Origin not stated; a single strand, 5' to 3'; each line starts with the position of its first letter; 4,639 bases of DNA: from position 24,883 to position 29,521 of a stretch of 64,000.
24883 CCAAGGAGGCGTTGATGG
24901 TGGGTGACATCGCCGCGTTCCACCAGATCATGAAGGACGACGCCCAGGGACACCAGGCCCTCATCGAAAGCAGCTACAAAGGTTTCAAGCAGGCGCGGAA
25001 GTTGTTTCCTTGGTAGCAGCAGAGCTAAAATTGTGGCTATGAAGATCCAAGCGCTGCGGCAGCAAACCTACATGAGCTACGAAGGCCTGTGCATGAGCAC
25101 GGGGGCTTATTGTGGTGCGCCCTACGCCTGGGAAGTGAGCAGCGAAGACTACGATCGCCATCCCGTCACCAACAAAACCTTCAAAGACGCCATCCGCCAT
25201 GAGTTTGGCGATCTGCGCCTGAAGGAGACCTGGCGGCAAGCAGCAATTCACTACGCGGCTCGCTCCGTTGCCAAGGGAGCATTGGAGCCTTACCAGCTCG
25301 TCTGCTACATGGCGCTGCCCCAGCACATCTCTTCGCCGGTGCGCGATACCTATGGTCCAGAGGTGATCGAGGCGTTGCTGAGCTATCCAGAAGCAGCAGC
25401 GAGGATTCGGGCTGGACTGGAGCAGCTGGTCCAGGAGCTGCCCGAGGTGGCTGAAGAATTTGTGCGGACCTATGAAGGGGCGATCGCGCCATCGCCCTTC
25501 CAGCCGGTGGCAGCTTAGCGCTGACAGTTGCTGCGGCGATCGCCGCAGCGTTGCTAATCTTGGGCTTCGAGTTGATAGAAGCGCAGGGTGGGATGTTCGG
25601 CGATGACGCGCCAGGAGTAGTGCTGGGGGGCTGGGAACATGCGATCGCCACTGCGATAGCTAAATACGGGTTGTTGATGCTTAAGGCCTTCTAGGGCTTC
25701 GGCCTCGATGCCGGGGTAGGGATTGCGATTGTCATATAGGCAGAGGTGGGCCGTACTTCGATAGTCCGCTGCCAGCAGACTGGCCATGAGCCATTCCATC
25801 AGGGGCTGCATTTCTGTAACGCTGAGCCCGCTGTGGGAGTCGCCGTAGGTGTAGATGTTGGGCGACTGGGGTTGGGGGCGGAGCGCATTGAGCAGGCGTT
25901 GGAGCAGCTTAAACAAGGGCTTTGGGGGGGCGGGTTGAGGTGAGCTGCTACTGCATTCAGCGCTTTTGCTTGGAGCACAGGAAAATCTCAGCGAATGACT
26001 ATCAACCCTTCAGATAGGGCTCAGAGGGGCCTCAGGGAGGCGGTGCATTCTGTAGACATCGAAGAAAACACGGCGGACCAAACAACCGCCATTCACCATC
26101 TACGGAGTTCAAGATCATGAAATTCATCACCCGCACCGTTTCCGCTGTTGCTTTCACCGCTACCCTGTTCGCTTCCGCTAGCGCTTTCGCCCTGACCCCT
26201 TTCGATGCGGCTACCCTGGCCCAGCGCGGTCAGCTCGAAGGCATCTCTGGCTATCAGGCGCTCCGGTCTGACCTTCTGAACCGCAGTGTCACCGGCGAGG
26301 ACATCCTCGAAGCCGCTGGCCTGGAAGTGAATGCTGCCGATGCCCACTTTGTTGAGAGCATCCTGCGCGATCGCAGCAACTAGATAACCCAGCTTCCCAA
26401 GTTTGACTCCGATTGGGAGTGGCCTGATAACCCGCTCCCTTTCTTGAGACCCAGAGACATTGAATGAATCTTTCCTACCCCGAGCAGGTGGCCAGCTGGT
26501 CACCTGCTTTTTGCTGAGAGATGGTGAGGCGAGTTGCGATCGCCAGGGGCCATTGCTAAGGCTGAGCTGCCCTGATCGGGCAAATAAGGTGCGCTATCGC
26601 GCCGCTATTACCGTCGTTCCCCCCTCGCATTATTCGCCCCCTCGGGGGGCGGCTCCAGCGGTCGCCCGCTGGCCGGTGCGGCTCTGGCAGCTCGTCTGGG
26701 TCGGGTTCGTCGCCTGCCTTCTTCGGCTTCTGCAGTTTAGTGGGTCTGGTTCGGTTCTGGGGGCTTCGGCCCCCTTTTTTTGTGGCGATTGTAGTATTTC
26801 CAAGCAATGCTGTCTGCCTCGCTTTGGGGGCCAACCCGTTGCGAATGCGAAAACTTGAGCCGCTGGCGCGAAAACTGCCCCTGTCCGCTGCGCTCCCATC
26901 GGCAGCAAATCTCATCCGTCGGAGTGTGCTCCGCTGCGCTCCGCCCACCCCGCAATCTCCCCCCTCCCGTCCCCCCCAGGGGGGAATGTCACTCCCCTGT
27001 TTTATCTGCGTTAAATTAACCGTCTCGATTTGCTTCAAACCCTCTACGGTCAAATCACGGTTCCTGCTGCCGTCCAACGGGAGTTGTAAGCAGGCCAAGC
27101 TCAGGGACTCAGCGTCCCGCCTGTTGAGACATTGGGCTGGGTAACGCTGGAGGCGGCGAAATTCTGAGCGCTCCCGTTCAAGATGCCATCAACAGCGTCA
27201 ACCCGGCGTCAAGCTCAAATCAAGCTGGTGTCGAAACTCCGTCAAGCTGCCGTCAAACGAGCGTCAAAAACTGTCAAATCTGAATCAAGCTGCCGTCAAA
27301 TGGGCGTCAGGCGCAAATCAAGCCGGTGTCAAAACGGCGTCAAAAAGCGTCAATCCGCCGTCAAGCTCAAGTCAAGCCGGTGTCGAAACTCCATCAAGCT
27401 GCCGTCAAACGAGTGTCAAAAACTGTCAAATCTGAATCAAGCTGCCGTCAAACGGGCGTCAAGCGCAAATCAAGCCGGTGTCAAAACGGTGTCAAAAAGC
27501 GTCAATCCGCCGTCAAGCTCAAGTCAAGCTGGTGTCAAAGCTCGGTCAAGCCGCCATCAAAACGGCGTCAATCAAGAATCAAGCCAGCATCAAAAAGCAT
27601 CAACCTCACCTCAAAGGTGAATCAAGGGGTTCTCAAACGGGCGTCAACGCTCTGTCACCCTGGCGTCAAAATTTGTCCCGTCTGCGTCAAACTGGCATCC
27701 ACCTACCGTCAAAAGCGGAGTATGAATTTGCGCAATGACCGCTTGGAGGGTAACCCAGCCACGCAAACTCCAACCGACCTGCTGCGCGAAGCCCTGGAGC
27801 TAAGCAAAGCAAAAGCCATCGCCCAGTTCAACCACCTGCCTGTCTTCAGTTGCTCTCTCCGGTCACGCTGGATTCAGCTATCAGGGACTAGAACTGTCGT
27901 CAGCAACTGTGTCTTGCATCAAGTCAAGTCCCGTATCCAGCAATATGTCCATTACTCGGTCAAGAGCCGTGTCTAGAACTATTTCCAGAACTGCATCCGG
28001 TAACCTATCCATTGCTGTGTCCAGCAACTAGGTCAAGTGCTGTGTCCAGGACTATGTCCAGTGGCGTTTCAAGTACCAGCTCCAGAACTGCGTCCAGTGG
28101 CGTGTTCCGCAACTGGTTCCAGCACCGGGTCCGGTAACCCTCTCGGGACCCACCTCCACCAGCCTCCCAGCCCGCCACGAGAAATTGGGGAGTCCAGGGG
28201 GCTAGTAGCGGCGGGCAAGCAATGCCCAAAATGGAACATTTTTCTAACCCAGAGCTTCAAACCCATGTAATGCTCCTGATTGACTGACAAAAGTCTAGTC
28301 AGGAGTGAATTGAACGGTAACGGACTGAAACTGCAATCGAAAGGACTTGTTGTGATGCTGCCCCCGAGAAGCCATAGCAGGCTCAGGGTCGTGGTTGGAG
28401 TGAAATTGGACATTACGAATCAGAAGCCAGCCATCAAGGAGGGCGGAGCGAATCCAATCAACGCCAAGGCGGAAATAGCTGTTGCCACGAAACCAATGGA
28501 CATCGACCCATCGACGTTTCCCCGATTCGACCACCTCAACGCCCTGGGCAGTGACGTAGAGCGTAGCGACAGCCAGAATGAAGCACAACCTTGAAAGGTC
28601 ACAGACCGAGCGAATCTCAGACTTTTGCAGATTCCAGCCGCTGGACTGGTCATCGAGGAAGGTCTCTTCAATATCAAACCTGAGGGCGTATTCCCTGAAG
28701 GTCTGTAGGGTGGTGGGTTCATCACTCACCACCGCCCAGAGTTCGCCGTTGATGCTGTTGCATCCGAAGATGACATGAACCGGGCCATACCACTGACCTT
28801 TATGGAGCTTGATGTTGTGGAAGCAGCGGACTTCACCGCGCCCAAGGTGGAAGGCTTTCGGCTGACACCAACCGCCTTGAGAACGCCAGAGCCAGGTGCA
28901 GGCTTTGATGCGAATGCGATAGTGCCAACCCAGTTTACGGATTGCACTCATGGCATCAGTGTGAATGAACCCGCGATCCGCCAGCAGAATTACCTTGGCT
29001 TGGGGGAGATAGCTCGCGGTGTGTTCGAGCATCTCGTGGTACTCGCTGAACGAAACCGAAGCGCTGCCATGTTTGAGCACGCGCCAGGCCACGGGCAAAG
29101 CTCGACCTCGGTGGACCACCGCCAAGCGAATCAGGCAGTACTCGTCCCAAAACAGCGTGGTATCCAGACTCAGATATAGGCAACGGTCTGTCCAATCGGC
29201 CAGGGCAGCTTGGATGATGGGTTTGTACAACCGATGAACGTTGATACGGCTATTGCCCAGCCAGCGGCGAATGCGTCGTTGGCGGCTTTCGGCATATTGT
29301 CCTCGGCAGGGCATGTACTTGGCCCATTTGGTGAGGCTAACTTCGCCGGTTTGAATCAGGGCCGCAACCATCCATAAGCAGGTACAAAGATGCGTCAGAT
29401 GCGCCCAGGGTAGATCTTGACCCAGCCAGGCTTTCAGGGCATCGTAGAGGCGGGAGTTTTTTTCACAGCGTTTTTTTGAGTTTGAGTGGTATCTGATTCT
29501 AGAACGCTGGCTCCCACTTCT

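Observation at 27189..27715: Helically phased 11-bp GTCAA array (about 47 head-to-tail units, 152-bp higher-order repeat)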

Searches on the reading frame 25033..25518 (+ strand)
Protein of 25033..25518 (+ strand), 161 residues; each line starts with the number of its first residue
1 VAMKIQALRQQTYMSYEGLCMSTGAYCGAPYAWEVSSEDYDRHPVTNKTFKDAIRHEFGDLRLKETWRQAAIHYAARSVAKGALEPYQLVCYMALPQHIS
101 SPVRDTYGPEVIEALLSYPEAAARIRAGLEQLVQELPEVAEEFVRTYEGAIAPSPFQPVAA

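Call 12: search_protein_families(library=pfam, proteins=[window:25033-25518:+], max_evalue=0.01)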
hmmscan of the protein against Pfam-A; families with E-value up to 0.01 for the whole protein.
window:25033-25518:+ (161 aa): 0 families

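Call 64: search_protein_families(library=ncbifam, proteins=[window:25033-25518:+], max_evalue=0.1)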
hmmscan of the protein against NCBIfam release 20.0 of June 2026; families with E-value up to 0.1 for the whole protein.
window:25033-25518:+ (161 aa): 0 families

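Call 65: search_protein_families(library=phrogs, proteins=[window:25033-25518:+], max_evalue=0.01)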
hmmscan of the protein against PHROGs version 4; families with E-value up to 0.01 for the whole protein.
window:25033-25518:+ (161 aa): 0 families

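Call 73: find_homologous_proteins(query=window:25033-25518:+, max_evalue=0.001)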
Query window:25033-25518:+ (161 aa): 9 proteins with E <= 0.001 among 72 candidates.
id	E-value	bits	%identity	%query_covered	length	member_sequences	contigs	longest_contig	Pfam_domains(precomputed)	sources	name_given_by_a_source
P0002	1.5e-101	355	100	99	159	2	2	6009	-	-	-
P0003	6.4e-76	272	75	99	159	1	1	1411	-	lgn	-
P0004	2.2e-73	263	75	99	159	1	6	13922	-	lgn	-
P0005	3.2e-66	240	69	94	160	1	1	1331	-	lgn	-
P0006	4.8e-66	240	69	99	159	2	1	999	-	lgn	-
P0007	9.8e-65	235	68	98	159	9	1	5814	-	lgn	-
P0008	1.4e-62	228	65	99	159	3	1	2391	-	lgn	-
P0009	1.1e-55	206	64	91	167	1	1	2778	-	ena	-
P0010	3.8e-52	194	61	94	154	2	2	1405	-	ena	-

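Call 74: find_encoding_contigs(protein=P0004, flank=10000, max_places=6)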
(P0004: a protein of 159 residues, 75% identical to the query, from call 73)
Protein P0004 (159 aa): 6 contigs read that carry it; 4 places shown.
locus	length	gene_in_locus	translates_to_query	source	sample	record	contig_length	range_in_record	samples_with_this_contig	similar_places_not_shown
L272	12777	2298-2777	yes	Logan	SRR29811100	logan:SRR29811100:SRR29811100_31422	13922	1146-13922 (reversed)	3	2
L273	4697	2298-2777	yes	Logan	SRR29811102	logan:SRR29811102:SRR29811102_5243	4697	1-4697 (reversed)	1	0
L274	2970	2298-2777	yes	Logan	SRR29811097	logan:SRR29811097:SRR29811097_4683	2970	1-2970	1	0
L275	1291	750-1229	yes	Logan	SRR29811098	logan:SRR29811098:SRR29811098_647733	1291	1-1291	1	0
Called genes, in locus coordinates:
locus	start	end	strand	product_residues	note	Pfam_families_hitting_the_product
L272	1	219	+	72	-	?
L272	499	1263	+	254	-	PF00142:Fer4_NifH (faint), PF01656:CbiA, PF07015:VirC1 (faint), PF13614:AAA_31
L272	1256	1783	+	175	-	PF26392:McdB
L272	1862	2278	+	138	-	-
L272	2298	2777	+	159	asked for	-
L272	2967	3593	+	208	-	PF00589:Phage_integrase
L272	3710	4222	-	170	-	-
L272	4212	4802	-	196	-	-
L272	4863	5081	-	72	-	-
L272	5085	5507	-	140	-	PF13470:PIN_3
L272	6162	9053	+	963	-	PF00176:SNF2-rel_dom, PF00270:DEAD (weak), PF04851:ResIII, PF00271:Helicase_C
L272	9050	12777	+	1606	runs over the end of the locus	PF07669:Eco57I (faint)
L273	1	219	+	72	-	?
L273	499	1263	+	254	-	PF00142:Fer4_NifH (faint), PF01656:CbiA, PF07015:VirC1 (faint), PF13614:AAA_31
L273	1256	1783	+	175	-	PF26392:McdB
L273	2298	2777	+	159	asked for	-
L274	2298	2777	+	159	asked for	-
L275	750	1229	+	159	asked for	-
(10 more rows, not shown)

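Call 75: find_encoding_contigs(protein=P0007, flank=10000, max_places=4)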
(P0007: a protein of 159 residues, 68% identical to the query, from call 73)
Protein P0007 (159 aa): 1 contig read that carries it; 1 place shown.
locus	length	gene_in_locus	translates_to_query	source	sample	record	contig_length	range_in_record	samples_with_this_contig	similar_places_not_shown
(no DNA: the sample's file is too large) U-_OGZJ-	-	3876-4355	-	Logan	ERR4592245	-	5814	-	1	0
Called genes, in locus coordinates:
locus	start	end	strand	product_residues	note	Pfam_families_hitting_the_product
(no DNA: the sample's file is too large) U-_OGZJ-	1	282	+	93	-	?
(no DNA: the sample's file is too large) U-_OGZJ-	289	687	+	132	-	-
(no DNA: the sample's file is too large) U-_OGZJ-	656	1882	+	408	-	PF01551:Peptidase_M23 (weak)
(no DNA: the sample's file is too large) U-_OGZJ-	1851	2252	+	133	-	-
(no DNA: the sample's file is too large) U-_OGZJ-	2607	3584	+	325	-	PF01548:DEDD_Tnp_IS110, PF02371:Transposase_20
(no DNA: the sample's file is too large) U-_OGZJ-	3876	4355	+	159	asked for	-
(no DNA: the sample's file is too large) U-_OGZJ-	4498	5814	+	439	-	?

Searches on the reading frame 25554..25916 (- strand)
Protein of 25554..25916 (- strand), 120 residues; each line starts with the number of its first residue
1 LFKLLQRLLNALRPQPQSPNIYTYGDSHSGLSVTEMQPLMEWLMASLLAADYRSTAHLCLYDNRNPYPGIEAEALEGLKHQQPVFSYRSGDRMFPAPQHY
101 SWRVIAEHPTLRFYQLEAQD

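Call 12: search_protein_families(library=pfam, proteins=[window:25554-25916:-], max_evalue=0.01)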
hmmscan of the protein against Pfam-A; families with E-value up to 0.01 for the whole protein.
window:25554-25916:- (120 aa): 0 families

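Call 64: search_protein_families(library=ncbifam, proteins=[window:25554-25916:-], max_evalue=0.1)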
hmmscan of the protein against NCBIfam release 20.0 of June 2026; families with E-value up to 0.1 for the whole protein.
window:25554-25916:- (120 aa): 0 families

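Call 65: search_protein_families(library=phrogs, proteins=[window:25554-25916:-], max_evalue=0.01)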
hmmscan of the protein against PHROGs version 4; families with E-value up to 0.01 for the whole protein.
window:25554-25916:- (120 aa): 0 families

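Call 84: find_homologous_proteins(query=window:25554-25916:-, max_evalue=0.001)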
Query window:25554-25916:- (120 aa): 1 proteins with E <= 0.001 among 4 candidates.
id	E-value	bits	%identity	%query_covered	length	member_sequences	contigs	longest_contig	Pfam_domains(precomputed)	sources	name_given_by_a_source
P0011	2.4e-44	168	91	71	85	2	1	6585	-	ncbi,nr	ncbi:MAG: hypothetical protein HC857_09980 [Synechococcales cyanobacterium RU_4_20]|nr:hypothetical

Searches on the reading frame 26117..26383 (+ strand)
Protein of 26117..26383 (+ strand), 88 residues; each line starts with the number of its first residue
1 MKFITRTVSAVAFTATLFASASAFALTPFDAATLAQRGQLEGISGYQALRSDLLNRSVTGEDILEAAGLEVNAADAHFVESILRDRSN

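Call 12: search_protein_families(library=pfam, proteins=[window:26117-26383:+], max_evalue=0.01)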
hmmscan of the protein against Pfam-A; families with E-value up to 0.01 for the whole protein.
window:26117-26383:+ (88 aa): 0 families

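Call 37: find_encoding_contigs(protein=window:26117-26383:+, flank=10000, max_places=10)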
Protein window:26117-26383:+ (88 aa): 2 contigs read that carry it; 2 places shown.
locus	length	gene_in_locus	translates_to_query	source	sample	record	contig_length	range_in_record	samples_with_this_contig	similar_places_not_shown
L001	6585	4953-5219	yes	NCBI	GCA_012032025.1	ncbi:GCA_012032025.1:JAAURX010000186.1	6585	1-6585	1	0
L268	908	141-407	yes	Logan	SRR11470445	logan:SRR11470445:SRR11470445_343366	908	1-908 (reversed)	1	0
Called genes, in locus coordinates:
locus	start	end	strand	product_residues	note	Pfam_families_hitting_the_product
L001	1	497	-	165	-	?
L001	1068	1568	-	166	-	-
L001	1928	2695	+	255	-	PF00142:Fer4_NifH (faint), PF01656:CbiA, PF07015:VirC1 (faint), PF13614:AAA_31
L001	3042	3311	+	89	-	PF26392:McdB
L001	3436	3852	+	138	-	-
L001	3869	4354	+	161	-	-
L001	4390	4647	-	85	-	-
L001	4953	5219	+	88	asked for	-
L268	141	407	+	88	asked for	-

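Call 64: search_protein_families(library=ncbifam, proteins=[window:26117-26383:+], max_evalue=0.1)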
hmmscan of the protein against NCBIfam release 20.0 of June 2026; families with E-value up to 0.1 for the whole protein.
window:26117-26383:+ (88 aa): 0 families

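Call 65: search_protein_families(library=phrogs, proteins=[window:26117-26383:+], max_evalue=0.01)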
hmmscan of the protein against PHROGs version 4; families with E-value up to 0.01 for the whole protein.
window:26117-26383:+ (88 aa): 0 families

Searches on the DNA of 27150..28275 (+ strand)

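Call 5: search_dna_similar(query=window:27150-27760:+, collection=plasmids, mode=distant, max_evalue=0.001)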
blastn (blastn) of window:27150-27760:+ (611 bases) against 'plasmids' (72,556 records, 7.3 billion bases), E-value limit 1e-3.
No match.

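Call 66: search_dna_similar(query=window:27716-28275:+, collection=plasmids, mode=distant, max_evalue=0.01)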
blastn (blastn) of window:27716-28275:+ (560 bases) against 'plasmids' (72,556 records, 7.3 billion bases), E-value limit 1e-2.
No match.

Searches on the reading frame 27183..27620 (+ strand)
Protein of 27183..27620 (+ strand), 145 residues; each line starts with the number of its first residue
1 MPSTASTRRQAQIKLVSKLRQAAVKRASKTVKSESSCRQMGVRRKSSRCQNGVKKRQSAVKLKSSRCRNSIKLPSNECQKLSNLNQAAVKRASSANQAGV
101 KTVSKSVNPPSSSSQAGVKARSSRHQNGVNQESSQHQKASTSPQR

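Call 12: search_protein_families(library=pfam, proteins=[window:27183-27620:+], max_evalue=0.01)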
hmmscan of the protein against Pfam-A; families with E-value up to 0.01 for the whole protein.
window:27183-27620:+ (145 aa): 0 families

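Call 77: search_protein_representatives(protein=window:27183-27620:+)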
Query: 145 residues. Proteins with E-value up to 0.001 (for the whole library): 0; up to 1e-10: 0; up to 1e-30: 0. The best 0 are listed.

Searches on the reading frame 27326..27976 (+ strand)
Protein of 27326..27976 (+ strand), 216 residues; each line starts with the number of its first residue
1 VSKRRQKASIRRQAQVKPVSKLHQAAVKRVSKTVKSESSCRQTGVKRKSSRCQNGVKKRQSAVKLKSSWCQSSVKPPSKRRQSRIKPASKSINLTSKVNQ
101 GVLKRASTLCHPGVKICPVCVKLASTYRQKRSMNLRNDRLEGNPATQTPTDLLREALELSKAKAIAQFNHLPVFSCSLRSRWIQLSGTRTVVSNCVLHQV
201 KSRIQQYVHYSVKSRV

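Call 12: search_protein_families(library=pfam, proteins=[window:27326-27976:+], max_evalue=0.01)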
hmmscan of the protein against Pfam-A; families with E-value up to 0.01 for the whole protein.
window:27326-27976:+ (216 aa): 0 families

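Call 34: find_homologous_proteins(query=window:27326-27976:+, max_evalue=0.01)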
Query window:27326-27976:+ (216 aa): 1 proteins with E <= 0.01 among 145 candidates.
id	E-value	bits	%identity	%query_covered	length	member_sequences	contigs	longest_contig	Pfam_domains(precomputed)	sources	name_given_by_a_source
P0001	4.7e-71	257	99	55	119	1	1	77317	-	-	-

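Call 35: find_encoding_contigs(protein=P0001, flank=10000, max_places=10)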
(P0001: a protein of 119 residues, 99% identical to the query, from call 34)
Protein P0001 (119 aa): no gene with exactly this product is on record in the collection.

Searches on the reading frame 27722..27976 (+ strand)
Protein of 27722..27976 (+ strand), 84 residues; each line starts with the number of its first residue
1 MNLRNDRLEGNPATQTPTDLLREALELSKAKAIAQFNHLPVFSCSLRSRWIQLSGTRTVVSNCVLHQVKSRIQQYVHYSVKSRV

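Call 80: search_protein_families(library=pfam, proteins=[window:27722-27976:+], max_evalue=1)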
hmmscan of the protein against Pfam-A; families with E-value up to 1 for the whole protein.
window:27722-27976:+ (84 aa): 1 family
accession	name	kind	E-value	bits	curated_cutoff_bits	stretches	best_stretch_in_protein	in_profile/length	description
PF00473.22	CRF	-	0.1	13.1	22.1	1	17-32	8-23/38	Corticotropin-releasing factor family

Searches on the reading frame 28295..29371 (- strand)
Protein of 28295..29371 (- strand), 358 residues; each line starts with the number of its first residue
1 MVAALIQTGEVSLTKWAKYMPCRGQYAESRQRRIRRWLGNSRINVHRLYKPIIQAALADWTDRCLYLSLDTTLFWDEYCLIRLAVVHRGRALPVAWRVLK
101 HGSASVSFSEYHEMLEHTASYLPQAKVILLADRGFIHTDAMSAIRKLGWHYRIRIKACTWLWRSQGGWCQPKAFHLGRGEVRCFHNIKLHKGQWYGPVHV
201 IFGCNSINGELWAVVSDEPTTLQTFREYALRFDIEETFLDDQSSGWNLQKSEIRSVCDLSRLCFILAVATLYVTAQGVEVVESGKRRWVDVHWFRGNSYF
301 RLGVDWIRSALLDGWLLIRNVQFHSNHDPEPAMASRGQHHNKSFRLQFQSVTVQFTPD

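Call 12: search_protein_families(library=pfam, proteins=[window:28295-29371:-], max_evalue=0.01)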
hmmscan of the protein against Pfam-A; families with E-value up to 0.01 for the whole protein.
window:28295-29371:- (358 aa): 2 families
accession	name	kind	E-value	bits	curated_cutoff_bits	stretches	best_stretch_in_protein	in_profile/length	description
PF01609.27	DDE_Tnp_1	-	1.6e-06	28.4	23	1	115-268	69-196/200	Transposase DDE domain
PF13546.12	DDE_5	-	0.00078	19.5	27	1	113-179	166-232/272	DDE superfamily endonuclease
